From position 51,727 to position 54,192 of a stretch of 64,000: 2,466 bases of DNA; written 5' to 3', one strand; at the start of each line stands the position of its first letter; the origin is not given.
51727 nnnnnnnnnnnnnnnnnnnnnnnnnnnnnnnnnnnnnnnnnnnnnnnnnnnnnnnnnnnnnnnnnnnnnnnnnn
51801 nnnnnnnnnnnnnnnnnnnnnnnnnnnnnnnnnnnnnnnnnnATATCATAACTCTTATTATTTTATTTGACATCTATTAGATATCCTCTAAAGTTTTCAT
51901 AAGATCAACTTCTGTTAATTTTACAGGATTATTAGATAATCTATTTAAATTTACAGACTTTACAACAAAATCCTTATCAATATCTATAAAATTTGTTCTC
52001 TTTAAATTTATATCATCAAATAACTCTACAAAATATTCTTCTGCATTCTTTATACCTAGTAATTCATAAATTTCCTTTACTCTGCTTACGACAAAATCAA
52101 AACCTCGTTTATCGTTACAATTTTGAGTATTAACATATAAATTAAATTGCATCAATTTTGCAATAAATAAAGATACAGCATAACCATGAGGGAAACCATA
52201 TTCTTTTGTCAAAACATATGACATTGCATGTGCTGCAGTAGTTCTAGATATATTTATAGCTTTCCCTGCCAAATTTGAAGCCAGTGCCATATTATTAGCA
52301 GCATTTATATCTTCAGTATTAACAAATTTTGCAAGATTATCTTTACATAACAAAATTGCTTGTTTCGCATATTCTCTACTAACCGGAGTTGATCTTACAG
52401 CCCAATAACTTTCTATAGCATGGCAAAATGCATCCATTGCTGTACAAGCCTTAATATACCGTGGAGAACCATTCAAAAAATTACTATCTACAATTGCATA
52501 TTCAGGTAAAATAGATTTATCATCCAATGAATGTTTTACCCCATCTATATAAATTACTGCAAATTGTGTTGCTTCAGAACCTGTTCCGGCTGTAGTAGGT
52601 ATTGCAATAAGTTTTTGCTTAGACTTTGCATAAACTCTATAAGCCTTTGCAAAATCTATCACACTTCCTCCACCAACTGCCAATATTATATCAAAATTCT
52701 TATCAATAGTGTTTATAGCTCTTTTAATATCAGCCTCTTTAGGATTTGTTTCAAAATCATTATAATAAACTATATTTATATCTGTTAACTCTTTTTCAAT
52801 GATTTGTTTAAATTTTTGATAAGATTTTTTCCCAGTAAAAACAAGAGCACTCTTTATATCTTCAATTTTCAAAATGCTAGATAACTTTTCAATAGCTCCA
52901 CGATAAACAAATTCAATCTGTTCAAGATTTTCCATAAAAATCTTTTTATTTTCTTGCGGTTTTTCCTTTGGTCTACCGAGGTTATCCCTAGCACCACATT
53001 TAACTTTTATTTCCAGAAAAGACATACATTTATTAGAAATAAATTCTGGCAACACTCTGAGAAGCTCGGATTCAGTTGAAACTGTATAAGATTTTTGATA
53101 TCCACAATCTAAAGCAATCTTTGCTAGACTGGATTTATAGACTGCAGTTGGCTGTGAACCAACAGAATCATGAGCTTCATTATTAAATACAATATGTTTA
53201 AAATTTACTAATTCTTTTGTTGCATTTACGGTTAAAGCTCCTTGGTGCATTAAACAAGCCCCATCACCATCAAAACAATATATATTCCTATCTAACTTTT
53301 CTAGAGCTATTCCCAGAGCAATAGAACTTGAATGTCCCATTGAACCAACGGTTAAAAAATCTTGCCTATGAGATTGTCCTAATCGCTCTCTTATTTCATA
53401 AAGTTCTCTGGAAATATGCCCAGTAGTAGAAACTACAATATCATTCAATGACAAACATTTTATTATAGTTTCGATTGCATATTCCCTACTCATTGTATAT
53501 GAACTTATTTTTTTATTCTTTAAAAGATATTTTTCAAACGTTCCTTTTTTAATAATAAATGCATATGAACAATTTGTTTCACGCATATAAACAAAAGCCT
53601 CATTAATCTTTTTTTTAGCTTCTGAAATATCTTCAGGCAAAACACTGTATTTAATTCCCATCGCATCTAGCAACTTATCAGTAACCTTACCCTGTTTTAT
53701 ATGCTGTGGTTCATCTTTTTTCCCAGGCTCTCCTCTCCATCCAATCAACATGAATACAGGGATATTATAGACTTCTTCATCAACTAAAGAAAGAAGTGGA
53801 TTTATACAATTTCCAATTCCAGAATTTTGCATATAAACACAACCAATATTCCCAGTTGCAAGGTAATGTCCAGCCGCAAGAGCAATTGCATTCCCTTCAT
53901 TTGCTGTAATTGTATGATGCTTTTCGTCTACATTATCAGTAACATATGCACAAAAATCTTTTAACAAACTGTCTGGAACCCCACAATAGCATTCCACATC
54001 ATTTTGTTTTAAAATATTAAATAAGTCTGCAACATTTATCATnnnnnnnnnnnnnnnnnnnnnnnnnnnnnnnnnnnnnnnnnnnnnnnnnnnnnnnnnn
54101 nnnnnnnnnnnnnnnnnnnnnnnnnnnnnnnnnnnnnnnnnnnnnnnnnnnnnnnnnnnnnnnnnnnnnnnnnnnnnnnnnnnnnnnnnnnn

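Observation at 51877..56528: Compact phosphonoglycan pathway with a Ppd-reductase fusion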

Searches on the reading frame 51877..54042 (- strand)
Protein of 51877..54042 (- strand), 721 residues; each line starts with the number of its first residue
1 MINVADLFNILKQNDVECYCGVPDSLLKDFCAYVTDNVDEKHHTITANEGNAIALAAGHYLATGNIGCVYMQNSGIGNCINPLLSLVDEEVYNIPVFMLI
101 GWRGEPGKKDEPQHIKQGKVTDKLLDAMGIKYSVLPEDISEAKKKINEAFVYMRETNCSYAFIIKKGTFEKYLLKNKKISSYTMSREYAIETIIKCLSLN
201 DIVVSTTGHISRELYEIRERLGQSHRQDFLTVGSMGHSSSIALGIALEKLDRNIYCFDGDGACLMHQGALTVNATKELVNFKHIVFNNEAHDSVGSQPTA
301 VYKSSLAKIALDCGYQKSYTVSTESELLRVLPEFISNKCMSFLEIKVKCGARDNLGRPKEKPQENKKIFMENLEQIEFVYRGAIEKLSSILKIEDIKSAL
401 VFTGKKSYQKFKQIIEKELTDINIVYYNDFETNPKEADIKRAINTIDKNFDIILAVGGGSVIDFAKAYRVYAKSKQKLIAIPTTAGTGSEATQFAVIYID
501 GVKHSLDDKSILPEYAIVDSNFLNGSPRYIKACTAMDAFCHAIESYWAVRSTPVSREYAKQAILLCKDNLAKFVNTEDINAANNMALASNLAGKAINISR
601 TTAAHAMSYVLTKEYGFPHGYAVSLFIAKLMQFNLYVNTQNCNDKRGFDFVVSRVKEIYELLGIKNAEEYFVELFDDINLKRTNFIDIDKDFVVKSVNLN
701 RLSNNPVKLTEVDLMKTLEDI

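Call 3: search_protein_families(library=pfam, proteins=[window:51877-54042:-])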
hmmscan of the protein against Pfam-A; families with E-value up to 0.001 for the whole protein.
window:51877-54042:- (721 aa): 5 families
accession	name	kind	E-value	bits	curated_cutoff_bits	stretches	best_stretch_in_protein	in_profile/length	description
PF00465.25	Fe-ADH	-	4.2e-33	114.8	31.3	1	381-519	8-167/168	Iron-containing alcohol dehydrogenase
PF25137.1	ADH_Fe_C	-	6.8e-26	91.6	27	1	532-666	2-137/194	Fe-containing alcohol dehydrogenase family, C-terminal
PF02775.26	TPP_enzyme_C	-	1.5e-15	57.7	21.9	1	229-345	24-151/151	Thiamine pyrophosphate enzyme, C-terminal TPP binding domain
PF02776.23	TPP_enzyme_N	-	6.8e-15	55.3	26.8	1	7-117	7-111/119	Thiamine pyrophosphate enzyme, N-terminal TPP binding domain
PF13685.12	Fe-ADH_2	-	1.6e-14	54.6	28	1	381-527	4-149/149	Iron-containing alcohol dehydrogenase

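Call 7: search_protein_families(library=ncbifam, proteins=[window:51877-54042:-])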
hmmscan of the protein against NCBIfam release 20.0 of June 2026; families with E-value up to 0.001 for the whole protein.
window:51877-54042:- (721 aa): 42 families (the best 25 are shown)
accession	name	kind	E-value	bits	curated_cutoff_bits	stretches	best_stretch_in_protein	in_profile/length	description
TIGR03297.1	Ppyr-DeCO2ase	equivalog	1.2e-143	478.5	312.5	1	16-371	2-358/360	phosphonopyruvate decarboxylase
TIGR03405.1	Phn_Fe-ADH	equivalog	2.8e-47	161.2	423.7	1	407-640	35-294/355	iron-containing alcohol dehydrogenase PsrA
NF010378.0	PRK13805.1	equivalog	7.4e-44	149.8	951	2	473-702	592-827/872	bifunctional acetaldehyde-CoA/alcohol dehydrogenase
NF041833.1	Fe_ADH_ErcA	equivalog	3.7e-39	134.9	550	1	381-641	15-298/382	alcohol dehydrogenase-like regulatory protein ErcA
TIGR02638.1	lactal_redase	equivalog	3.3e-36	124.9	523.15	1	370-636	3-294/379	lactaldehyde reductase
NF007911.0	PRK10624.1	equivalog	8.5e-33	113.8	537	1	373-640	7-297/382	lactaldehyde reductase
NF011998.0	PRK15454.1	equivalog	2.8e-32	111.9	556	1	448-639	105-315/395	ethanolamine utilization ethanol dehydrogenase EutG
NF053866.1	CholDhdGbsBBac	equivalog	6.3e-32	110.7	550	1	381-637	22-304/392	choline dehydrogenase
TIGR03846.1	sulfopy_beta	equivalog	1.7e-31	109.6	221.5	1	186-372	1-180/182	sulfopyruvate decarboxylase subunit beta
NF058672.1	4HyButDHCUPNE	equivalog_domain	7.9e-31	107.6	500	2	475-645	130-302/378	4-hydroxybutyrate dehydrogenase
NF007363.0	PRK09860.1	equivalog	4.4e-30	105.1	581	1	453-643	109-301/383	L-threonine dehydrogenase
NF050025.1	SulfAcetaldRedSarD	equivalog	1.3e-29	103.3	700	1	419-638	56-295/385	sulfoacetaldehyde reductase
TIGR03845.1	sulfopyru_alph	equivalog_domain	8.5e-27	94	147.95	1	7-165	4-156/160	sulfopyruvate decarboxylase subunit alpha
NF004813.0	PRK06163.1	equivalog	5.8e-20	71.8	240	1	182-373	11-196/202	hypothetical protein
NF006941.0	PRK09423.1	subfamily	4.7e-14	52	336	1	382-551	16-185/367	glycerol dehydrogenase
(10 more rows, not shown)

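Call 8: find_related_loci(query=window:51877-54042:-, collection=genome_contigs, flank=10000)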
Query window:51877-54042:- (721 aa) in genome_contigs; peptide patterns used: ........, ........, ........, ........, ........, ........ (x = any residue, [..] = any of these).
270 stretches matched a pattern; 127 encode a relative of the query (tblastn E <= 1e-3); the best 80 are kept; 80 distinct loci.
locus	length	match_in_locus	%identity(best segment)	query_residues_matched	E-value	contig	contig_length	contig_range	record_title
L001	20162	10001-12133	68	1-709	0e+0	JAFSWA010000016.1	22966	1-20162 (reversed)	Bacterium isolate RGIG3525 Goat_Rumen.Co__c514363, whole genome shotgun sequence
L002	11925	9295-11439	67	1-716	0e+0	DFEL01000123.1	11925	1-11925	MAG TPA_asm: Cyanobacteria bacterium UBA3803 UBA3803_contig_332802, whole genome shotgun sequence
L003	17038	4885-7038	65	2-720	0e+0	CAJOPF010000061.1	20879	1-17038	Candidatus Gastranaerophilales bacterium isolate Rumen_Coassembly_mag_2011 genome assembly, contig: k87_7493145, whole g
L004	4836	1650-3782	64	5-714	0e+0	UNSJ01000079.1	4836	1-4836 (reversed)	Candidatus Gastranaerophilales bacterium isolate UMGS1078 genome assembly, contig: NODE_858_length_4836_cov_3.21188, who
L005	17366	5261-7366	66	2-718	0e+0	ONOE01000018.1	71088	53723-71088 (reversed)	uncultured bacterium isolate RUG493 genome assembly, contig: scaffold_655, whole genome shotgun sequence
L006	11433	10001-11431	69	7-483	0e+0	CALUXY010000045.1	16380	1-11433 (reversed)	MAG: Candidatus Gastranaerophilales bacterium isolate BRZ_E__bin107 genome assembly, contig: BRZ_E__NODE_8013_length_163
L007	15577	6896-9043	68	1-718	0e+0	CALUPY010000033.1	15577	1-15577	MAG: Candidatus Gastranaerophilales bacterium isolate BRZ_BN__bin44 genome assembly, contig: BRZ_BN__NODE_3249_length_15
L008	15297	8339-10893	51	1-625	2e-109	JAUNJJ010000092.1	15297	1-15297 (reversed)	MAG: Oscillospiraceae bacterium isolate S2A_St_21 NODE_1181_length_15297_cov_16.445152, whole genome shotgun sequence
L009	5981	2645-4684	50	19-715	3e-101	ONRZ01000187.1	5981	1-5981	uncultured Lachnospiraceae bacterium isolate RUG584 genome assembly, contig: scaffold_43469, whole genome shotgun sequen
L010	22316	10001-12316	49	2-721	7e-99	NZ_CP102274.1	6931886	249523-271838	Hungatella hathewayi strain DSM 13479 chromosome, complete genome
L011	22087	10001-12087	48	9-710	5e-98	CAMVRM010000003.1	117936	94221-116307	MAG TPA_asm: uncultured Ruminococcus sp. isolate SRR8387717_bin.98_metaWRAP_v1.3_MAG genome assembly, contig: ERZ1420954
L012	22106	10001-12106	47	2-721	1e-97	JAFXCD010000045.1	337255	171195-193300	MAG: Lachnospiraceae bacterium isolate RGIG6281 Sheep_Rectum-3__c2076, whole genome shotgun sequence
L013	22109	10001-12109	46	2-709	4e-97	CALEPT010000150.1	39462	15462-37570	MAG TPA_asm: uncultured Ruminococcus sp. isolate ERR1278072_bin.68_CONCOCT_v1.1_MAG genome assembly, contig: ERZ842375.3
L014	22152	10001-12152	48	19-711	7e-97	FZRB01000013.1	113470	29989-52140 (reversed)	Lachnospiraceae bacterium strain LC2019 genome assembly, contig: Ga0066877_113, whole genome shotgun sequence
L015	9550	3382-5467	48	19-715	4e-94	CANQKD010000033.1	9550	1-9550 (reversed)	MAG: uncultured Clostridia bacterium isolate Lapin-026__bin63 genome assembly, contig: Lapin-026__NODE_9182_length_9550_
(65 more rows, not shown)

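Call 14: search_solved_structures(query=window:51877-54042:-, max_evalue=0.001, show_alignments=1)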
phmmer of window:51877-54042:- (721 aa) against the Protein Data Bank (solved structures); distinct sequences matched with E-value up to 0.001: 56.
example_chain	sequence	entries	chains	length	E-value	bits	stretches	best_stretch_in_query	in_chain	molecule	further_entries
1o2d_A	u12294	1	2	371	6.3e-30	107.1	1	384-632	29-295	Alcohol dehydrogenase, iron-containing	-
1vhd_A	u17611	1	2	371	6.6e-30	107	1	384-632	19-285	alcohol dehydrogenase, iron-containing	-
8zrl_A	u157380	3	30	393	1.9e-28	102.2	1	427-639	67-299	NAD-dependent methanol dehydrogenase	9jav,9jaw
9ldl_C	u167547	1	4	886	2.1e-28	102.1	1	414-635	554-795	Aldehyde dehydrogenase family protein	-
8zwd_B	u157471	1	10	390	3.5e-28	101.4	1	378-641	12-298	NAD(P)-dependent methanol dehydrogenase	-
13he_A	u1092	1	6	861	9.5e-28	99.9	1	463-675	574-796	Aldehyde-alcohol dehydrogenase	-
8uhw_A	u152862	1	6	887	1e-27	99.8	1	463-675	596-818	Aldehyde-alcohol dehydrogenase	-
3owo_A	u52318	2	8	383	3.2e-25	91.6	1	381-639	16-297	Alcohol dehydrogenase 2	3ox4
3zdr_A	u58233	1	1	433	9.5e-25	90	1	463-665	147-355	ALCOHOL DEHYDROGENASE DOMAIN OF THE BIFUNCTIONAL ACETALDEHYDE DEHYDROGENASE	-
6jko_A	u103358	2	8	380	1.4e-23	86.1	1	426-714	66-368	Methanol dehydrogenase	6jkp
9knp_A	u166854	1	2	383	1.4e-23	86.1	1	466-693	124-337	375aa long hypothetical alchol dehydrogenase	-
3bfj_A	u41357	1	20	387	1.5e-23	86.1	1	421-642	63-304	1,3-propanediol oxidoreductase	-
4fr2_A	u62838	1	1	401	1.8e-23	85.8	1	375-640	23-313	1,3-propanediol dehydrogenase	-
6scg_A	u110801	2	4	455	5.8e-23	84.1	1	474-640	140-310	Aldehyde-alcohol dehydrogenase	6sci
9jx4_A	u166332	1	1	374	2.1e-22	82.3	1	400-716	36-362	Aldehyde-alcohol dehydrogenase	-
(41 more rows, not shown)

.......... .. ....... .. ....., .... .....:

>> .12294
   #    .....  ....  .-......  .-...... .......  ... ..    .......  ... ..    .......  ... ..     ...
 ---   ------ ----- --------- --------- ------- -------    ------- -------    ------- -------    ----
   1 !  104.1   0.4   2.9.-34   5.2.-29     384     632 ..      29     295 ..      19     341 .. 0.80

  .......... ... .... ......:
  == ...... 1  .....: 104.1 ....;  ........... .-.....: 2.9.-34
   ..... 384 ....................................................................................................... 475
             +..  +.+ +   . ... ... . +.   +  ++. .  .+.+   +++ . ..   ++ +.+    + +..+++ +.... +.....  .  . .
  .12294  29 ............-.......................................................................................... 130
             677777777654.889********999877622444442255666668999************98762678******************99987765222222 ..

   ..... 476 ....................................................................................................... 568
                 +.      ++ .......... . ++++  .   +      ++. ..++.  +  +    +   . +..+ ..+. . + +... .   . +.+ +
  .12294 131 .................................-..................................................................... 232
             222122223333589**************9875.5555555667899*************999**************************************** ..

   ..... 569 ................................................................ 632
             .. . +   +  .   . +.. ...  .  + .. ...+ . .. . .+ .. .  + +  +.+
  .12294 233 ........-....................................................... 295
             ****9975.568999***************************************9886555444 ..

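Call 20: find_homologous_proteins(query=window:51877-54042:-, max_evalue=1e-20)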
Query window:51877-54042:- (721 aa): 2341 proteins with E <= 1e-20 among 8000 candidates; the best 120 are listed.
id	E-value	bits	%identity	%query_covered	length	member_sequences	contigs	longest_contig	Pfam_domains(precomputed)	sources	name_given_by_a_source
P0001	0.0e+0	1497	91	100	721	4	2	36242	PF13685.13,PF02775.27,PF02776.24,PF25137.1,PF00465.26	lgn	-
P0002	0.0e+0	1185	72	99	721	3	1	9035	PF13685.13,PF02775.27,PF02776.24,PF25137.1,PF00465.26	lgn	-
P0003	0.0e+0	1155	71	99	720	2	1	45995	PF13685.13,PF02775.27,PF02776.24,PF25137.1,PF00465.26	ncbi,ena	-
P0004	0.0e+0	1140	69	100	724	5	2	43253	PF13685.13,PF02775.27,PF02776.24,PF25137.1,PF00465.26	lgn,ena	-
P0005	0.0e+0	1137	70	98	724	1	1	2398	PF13685.13,PF02775.27,PF02776.24,PF25137.1,PF00465.26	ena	-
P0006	0.0e+0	1137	70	99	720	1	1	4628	PF13685.13,PF02775.27,PF02776.24,PF25137.1,PF00465.26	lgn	-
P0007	0.0e+0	1136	69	100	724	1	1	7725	PF13685.13,PF02775.27,PF02776.24,PF25137.1,PF00465.26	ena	-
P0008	0.0e+0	1132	69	99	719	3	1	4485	PF13685.13,PF02775.27,PF02776.24,PF25137.1,PF00465.26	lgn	-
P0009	0.0e+0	1122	69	100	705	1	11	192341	PF13685.13,PF02775.27,PF02776.24,PF25137.1,PF00465.26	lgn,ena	-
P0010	0.0e+0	1118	68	99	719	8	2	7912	PF13685.13,PF02775.27,PF02776.24,PF25137.1,PF00465.26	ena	-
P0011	0.0e+0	1116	68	100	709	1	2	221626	PF13685.13,PF02775.27,PF02776.24,PF25137.1,PF00465.26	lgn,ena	-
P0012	0.0e+0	1114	69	100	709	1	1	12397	PF13685.13,PF02775.27,PF02776.24,PF25137.1,PF00465.26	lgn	-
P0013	0.0e+0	1114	69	99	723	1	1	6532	PF13685.13,PF02775.27,PF02776.24,PF25137.1,PF00465.26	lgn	-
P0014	0.0e+0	1113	69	99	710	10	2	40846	PF13685.13,PF02775.27,PF02776.24,PF25137.1,PF00465.26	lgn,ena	-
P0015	0.0e+0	1113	69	98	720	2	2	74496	PF13685.13,PF02775.27,PF02776.24,PF25137.1,PF00465.26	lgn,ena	-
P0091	0.0e+0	1022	64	98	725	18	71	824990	PF13685.13,PF02775.27,PF02776.24,PF25137.1,PF00465.26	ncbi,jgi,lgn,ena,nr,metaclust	ncbi:putative uncharacterized protein [Clostridium sp. CAG:729]|nr:putative uncharacterized protein 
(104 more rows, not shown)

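Call 34: find_encoding_contigs(protein=window:51877-54042:-, flank=10000, max_places=4)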
Protein window:51877-54042:- (721 aa): 9 contigs read that carry it; 4 places shown.
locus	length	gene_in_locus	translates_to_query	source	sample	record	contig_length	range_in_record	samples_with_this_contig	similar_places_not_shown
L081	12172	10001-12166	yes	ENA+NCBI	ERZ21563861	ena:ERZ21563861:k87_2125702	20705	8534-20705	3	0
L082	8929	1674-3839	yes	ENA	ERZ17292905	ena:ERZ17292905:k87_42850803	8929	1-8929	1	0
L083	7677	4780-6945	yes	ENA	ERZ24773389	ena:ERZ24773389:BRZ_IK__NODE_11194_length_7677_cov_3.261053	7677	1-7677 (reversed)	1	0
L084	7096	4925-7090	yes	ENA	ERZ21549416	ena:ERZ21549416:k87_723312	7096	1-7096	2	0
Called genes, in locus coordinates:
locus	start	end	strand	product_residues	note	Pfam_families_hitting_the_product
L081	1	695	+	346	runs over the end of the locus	PF00535:Glycos_transf_2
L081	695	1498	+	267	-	PF00483:NTP_transferase, PF12804:NTP_transf_3 (weak)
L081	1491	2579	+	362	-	PF01370:Epimerase, PF02719:Polysacc_synt_2, PF04321:RmlD_sub_bind (weak), PF16363:GDP_Man_Dehyd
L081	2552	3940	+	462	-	PF01041:DegT_DnrJ_EryC1, PF00155:Aminotran_1_2 (weak)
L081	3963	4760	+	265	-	PF00456:Transketolase_N, PF13292:DXP_synthase_N, PF00676:E1_dh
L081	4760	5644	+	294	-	PF02779:Transket_pyr, PF02780:Transketolase_C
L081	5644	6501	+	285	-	PF01370:Epimerase, PF04321:RmlD_sub_bind (weak), PF16363:GDP_Man_Dehyd (faint)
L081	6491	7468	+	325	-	PF00535:Glycos_transf_2, PF13641:Glyco_tranf_2_3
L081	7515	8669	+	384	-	PF04991:LicD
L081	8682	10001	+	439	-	PF01467:CTP_transf_like, PF13714:PEP_mutase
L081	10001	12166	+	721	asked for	PF02776:TPP_enzyme_N, PF02775:TPP_enzyme_C, PF00465:Fe-ADH, PF13685:Fe-ADH_2, PF25137:ADH_Fe_C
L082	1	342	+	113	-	?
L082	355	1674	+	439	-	PF01467:CTP_transf_like, PF13714:PEP_mutase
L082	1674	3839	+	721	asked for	PF02776:TPP_enzyme_N, PF02775:TPP_enzyme_C, PF00465:Fe-ADH, PF13685:Fe-ADH_2, PF25137:ADH_Fe_C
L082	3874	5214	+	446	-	PF00535:Glycos_transf_2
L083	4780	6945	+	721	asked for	PF02776:TPP_enzyme_N, PF02775:TPP_enzyme_C, PF00465:Fe-ADH, PF13685:Fe-ADH_2, PF25137:ADH_Fe_C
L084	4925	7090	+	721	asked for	PF02776:TPP_enzyme_N, PF02775:TPP_enzyme_C, PF00465:Fe-ADH, PF13685:Fe-ADH_2, PF25137:ADH_Fe_C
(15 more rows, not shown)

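Call 35: find_encoding_contigs(protein=P0091, flank=10000, max_places=3)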
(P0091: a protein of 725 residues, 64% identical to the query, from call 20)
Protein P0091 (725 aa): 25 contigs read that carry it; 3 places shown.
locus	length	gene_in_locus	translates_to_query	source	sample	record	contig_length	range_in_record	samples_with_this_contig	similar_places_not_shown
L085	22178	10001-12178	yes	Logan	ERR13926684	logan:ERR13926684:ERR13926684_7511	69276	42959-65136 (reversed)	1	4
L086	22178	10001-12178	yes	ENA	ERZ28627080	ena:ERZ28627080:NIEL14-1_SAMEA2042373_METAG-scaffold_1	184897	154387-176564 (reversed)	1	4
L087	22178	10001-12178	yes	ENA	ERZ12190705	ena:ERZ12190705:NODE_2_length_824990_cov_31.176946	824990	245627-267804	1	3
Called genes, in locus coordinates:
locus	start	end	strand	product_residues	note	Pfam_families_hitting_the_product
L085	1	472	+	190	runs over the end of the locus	-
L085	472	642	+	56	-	-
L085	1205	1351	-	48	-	-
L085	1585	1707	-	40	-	-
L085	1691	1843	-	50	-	-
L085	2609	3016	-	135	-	-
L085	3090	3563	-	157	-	-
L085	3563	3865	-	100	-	-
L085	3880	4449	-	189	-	-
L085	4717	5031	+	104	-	PF00589:Phage_integrase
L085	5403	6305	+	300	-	-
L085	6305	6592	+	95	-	-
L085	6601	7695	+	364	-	-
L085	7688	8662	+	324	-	PF04991:LicD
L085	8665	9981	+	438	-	PF01467:CTP_transf_like, PF13714:PEP_mutase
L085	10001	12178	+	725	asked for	PF02776:TPP_enzyme_N, PF02775:TPP_enzyme_C, PF00465:Fe-ADH, PF13685:Fe-ADH_2, PF25137:ADH_Fe_C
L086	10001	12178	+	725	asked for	PF02776:TPP_enzyme_N, PF02775:TPP_enzyme_C, PF00465:Fe-ADH, PF13685:Fe-ADH_2, PF25137:ADH_Fe_C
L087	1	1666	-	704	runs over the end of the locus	PF20308:TPR-S (weak), PF23914:TPR_CcmH_CycH, PF00515:TPR_1 (weak), PF07719:TPR_2 (weak), PF13371:TPR_9 (weak), PF13432:TPR_16, PF13414:TPR_11, PF00515:TPR_1, +17 more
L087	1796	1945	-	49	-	-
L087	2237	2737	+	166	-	PF05198:IF3_N, PF00707:IF3_C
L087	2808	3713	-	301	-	-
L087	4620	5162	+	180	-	PF00589:Phage_integrase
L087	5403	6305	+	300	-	-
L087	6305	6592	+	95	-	-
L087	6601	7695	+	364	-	-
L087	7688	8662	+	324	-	PF04991:LicD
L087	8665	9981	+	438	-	PF01467:CTP_transf_like, PF13714:PEP_mutase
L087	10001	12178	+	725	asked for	PF02776:TPP_enzyme_N, PF02775:TPP_enzyme_C, PF00465:Fe-ADH, PF13685:Fe-ADH_2, PF25137:ADH_Fe_C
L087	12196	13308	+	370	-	PF01757:Acyl_transf_3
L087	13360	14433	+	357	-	PF04055:Radical_SAM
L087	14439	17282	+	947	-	PF00664:ABC_membrane, PF02463:SMC_N, PF00005:ABC_tran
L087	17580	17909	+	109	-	PF14253:AbiH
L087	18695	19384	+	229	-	PF09360:zf-CDGSH, PF06902:Fer4_19, PF09360:zf-CDGSH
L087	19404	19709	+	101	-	PF07883:Cupin_2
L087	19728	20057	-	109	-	PF03091:CutA1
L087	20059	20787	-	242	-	PF07963:N_methyl (weak)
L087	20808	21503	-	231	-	-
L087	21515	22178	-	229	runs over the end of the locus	-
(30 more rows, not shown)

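Call 36: search_protein_representatives(protein=window:51877-54042:-)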
Query: 721 residues. Proteins with E-value up to 0.001 (for the whole library): 18711; up to 1e-10: 11017; up to 1e-30: 2560. The best 150 are listed.
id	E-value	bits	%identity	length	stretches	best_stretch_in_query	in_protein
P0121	9.6e-216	734.5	51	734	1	10-715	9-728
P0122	8.2e-185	632.2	46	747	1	5-718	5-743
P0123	2.5e-168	577.8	59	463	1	265-716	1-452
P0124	2.5e-166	571.1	43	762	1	7-716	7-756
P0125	7.7e-164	562.9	42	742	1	1-717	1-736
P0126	8.4e-161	552.9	44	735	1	9-717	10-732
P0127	2.8e-155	534.6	41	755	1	1-711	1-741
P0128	5.1e-154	530.5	45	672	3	5-317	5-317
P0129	4.2e-151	520.8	44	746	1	7-630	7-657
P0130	1.3e-142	492.8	60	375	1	4-373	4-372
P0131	4.9e-142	490.9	43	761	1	1-711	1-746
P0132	1.7e-131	456.0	40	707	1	1-720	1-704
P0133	3.1e-124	432.1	37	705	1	1-716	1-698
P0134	5.2e-119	414.8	38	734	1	12-678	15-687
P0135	2.9e-116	405.7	52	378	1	8-374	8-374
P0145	1.3e-104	367.1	57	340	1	376-711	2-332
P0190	3.2e-91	322.9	63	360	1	456-709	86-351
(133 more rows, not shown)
